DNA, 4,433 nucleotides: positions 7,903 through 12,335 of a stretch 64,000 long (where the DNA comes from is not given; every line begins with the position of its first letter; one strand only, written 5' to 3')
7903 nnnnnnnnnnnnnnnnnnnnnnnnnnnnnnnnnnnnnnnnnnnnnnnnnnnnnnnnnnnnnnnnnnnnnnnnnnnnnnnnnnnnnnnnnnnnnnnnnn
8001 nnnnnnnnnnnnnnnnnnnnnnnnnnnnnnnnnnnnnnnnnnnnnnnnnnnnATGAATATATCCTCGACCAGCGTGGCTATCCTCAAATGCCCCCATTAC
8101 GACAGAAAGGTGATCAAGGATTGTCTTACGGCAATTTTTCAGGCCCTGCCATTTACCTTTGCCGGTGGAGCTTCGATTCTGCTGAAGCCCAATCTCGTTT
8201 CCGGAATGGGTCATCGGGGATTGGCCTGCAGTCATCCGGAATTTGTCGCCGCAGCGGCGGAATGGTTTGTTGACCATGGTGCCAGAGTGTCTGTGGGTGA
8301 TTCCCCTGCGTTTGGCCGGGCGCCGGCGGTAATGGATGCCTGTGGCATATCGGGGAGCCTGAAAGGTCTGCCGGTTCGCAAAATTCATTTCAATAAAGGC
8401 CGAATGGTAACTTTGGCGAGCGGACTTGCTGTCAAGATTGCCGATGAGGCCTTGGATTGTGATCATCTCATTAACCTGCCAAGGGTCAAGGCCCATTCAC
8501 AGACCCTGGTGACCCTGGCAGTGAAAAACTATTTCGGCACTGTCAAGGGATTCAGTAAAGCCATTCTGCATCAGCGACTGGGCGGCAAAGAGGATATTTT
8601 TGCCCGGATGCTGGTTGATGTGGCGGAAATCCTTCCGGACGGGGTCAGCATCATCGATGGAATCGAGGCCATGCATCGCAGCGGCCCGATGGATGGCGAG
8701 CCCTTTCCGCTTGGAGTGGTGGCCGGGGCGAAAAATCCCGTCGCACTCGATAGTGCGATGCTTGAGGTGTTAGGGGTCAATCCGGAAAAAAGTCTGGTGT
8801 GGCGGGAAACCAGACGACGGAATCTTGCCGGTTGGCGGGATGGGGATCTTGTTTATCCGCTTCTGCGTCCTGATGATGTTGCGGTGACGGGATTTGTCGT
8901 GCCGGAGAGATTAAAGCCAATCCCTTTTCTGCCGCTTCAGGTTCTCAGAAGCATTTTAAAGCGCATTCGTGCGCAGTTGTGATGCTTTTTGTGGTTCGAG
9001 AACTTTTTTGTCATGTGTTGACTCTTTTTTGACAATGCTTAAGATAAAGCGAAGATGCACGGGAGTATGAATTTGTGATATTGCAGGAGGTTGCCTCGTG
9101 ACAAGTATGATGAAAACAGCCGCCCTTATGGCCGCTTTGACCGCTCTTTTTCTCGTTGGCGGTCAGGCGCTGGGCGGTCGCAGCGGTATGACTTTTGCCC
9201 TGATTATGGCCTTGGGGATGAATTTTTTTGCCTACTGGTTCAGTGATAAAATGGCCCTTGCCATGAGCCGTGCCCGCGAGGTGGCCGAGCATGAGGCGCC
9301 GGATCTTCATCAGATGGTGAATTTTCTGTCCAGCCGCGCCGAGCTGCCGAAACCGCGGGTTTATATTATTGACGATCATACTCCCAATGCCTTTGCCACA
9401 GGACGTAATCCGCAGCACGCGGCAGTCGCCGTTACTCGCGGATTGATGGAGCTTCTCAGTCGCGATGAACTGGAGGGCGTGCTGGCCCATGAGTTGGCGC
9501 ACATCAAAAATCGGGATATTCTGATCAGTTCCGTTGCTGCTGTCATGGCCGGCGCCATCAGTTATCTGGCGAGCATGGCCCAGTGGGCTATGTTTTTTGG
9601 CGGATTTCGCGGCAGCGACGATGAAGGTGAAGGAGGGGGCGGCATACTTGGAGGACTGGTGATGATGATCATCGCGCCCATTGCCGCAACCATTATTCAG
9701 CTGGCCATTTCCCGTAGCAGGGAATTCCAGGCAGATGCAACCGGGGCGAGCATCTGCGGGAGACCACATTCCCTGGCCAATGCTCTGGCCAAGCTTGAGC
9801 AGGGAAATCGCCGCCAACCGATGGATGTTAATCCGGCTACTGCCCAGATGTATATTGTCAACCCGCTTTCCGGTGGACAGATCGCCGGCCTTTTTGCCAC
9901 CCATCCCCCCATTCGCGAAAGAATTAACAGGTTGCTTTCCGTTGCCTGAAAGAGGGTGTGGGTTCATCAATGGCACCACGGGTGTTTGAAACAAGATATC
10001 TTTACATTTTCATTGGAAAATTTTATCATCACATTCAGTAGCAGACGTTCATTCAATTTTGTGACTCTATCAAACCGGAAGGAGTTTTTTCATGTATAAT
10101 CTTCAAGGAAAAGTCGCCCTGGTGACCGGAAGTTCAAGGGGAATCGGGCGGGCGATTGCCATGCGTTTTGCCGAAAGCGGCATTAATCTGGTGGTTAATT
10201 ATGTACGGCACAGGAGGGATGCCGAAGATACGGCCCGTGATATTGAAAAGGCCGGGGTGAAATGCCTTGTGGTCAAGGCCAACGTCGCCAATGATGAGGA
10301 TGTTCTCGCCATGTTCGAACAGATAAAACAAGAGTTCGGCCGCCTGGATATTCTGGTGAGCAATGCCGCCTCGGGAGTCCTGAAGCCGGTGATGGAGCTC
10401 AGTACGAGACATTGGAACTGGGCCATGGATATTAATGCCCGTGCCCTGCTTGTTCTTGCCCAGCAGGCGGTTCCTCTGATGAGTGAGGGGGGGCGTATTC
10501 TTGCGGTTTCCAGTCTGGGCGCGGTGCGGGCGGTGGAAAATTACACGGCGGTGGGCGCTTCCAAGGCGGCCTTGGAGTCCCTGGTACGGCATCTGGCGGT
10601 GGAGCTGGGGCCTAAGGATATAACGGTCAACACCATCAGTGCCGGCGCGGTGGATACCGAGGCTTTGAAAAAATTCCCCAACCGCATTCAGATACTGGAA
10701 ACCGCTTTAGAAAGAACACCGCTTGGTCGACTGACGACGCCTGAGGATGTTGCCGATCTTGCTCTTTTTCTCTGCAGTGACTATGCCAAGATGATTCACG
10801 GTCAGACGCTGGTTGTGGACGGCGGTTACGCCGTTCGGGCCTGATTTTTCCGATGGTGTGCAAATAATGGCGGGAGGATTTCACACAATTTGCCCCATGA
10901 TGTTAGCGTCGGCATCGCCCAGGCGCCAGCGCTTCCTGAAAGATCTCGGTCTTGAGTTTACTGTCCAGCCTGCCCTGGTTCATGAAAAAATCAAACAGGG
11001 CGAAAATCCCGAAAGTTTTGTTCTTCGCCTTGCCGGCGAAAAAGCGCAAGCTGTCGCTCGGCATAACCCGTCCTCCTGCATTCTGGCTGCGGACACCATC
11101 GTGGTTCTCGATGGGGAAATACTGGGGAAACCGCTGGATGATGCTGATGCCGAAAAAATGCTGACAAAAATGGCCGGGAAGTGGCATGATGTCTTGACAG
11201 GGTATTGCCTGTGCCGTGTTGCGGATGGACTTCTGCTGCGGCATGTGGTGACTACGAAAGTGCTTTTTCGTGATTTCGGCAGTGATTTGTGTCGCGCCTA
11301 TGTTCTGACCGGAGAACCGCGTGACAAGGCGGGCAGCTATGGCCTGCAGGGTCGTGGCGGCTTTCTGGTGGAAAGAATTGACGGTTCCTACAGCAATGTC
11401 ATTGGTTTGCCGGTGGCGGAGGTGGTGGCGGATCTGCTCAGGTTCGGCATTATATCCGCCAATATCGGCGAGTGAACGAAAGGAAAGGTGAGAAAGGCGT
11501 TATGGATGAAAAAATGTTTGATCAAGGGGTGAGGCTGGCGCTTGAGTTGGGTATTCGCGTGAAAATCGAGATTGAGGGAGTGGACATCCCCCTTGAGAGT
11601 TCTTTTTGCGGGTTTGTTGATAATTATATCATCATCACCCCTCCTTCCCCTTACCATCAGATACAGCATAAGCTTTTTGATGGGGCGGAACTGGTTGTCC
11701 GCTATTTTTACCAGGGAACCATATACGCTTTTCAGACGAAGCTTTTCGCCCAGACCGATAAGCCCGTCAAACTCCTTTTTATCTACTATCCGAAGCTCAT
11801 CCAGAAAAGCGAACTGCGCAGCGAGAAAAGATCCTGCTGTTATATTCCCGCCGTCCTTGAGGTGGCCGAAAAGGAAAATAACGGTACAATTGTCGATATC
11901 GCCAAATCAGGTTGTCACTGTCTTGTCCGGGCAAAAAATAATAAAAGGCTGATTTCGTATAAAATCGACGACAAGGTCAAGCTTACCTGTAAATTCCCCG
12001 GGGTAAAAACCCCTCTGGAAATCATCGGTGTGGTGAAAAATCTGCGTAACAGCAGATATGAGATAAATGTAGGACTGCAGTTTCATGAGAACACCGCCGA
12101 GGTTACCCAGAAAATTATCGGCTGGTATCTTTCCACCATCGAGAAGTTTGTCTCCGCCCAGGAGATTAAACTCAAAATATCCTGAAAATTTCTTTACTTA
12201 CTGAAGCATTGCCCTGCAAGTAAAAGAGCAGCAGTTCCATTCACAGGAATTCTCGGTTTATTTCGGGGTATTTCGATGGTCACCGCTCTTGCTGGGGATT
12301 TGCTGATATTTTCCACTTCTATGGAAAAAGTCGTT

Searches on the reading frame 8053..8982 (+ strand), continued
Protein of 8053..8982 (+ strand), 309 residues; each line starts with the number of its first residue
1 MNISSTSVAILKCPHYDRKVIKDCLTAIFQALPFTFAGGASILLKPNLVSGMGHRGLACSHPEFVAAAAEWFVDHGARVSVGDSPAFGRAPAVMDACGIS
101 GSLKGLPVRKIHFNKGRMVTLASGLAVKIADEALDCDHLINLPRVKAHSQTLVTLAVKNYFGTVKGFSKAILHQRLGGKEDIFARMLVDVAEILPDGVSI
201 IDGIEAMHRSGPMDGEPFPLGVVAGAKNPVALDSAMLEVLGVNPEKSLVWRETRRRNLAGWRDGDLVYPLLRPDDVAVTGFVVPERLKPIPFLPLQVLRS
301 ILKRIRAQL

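Call 26: find_encoding_contigs(protein=P0028, flank=3000, max_places=1)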
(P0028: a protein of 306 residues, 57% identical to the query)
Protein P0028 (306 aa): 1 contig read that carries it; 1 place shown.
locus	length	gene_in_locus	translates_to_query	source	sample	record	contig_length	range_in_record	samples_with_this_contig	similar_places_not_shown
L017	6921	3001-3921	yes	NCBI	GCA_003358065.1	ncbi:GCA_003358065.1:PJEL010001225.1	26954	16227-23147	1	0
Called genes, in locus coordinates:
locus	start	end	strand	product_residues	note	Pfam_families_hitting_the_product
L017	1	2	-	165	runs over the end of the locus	PF04347:FliO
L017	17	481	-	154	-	PF28396:SepQ_C (weak), PF01052:FliMN_C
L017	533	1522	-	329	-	PF02154:FliM, PF01052:FliMN_C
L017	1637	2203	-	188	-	PF03748:FliL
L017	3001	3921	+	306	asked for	PF04015:DUF362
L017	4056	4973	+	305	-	PF01435:Peptidase_M48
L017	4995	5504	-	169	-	PF11322:DUF3124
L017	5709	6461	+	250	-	PF00106:adh_short, PF08659:KR, PF23441:SDR, PF13561:adh_short_C2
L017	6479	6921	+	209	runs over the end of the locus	PF02545:Maf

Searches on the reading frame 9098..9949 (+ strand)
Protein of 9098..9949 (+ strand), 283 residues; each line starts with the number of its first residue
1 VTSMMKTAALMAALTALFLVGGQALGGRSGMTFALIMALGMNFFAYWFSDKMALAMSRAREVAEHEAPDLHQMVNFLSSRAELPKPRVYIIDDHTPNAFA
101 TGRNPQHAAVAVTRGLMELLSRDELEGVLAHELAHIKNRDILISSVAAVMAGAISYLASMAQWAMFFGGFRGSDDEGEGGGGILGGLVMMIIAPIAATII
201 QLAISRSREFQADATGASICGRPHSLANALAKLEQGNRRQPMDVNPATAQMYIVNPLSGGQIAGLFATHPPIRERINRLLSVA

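Call 40: search_protein_families(library=pfam, proteins=[window:9098-9949:+])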
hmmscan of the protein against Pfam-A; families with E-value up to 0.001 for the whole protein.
window:9098-9949:+ (283 aa): 1 family
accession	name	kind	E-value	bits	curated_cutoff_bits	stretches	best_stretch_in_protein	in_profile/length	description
PF01435.24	Peptidase_M48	-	7.3e-37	127.4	20.3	1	65-281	2-184/186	Peptidase family M48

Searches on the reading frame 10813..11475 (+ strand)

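Call 6: search_protein_families(library=pfam, proteins=[window:10813-11475:+])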
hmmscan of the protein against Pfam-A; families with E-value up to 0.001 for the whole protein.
window:10813-11475:+ (220 aa): 1 family
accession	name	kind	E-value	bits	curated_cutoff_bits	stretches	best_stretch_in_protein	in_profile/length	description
PF02545.19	Maf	-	2.3e-56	190.9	27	1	29-208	2-184/187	Maf-like protein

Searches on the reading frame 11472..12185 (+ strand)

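Call 6: search_protein_families(library=pfam, proteins=[window:11472-12185:+])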
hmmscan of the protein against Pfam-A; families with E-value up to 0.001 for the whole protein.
window:11472-12185:+ (237 aa): 2 families
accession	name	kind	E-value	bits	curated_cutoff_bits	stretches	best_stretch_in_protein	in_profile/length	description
PF12945.12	PilZNR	-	8.8e-14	51.8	23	1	27-107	3-85/85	Flagellar protein YcgR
PF07238.19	PilZ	-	2.2e-07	31.6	22.5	1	115-217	2-98/102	PilZ domain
